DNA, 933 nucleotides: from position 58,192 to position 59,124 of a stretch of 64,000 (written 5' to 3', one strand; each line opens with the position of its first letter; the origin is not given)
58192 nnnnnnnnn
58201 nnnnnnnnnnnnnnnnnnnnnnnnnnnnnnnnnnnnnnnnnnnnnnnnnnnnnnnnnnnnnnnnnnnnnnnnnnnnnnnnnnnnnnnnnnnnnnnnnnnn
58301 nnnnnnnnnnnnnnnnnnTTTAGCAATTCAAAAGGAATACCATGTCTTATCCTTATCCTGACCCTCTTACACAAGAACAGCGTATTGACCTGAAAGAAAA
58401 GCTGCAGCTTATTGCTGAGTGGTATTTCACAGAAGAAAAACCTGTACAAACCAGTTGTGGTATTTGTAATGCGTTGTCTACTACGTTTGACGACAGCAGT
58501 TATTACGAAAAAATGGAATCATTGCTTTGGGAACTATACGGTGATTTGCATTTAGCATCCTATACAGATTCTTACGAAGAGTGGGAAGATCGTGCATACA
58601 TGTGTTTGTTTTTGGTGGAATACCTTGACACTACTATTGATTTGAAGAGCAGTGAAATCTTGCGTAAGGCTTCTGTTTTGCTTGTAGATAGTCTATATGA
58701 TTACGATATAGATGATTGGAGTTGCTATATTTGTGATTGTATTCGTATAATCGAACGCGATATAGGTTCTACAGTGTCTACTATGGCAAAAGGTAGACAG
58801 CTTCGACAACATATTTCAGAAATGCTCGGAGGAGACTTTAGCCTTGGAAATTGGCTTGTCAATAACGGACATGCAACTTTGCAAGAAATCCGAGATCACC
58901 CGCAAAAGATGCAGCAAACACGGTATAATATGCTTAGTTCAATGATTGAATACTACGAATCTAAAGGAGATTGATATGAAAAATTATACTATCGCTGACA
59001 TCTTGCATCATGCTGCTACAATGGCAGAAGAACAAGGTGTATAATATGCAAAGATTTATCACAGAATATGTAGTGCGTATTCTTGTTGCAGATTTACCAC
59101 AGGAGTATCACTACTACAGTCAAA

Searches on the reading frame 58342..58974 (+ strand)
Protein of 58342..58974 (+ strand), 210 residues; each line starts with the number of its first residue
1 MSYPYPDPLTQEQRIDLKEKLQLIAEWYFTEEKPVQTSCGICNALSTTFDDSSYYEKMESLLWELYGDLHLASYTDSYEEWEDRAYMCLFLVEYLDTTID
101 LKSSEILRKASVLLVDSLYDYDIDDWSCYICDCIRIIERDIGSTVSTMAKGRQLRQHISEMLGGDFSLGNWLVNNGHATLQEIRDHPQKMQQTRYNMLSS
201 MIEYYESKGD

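Call 85: search_protein_families(library=phrogs, proteins=[window:58342-58974:+], max_evalue=0.001)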
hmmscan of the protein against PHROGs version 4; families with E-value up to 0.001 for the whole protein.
window:58342-58974:+ (210 aa): 1 family
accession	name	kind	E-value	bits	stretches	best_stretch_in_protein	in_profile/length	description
phrog_8421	-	unknown function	3e-07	31.9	1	107-207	12-107/112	-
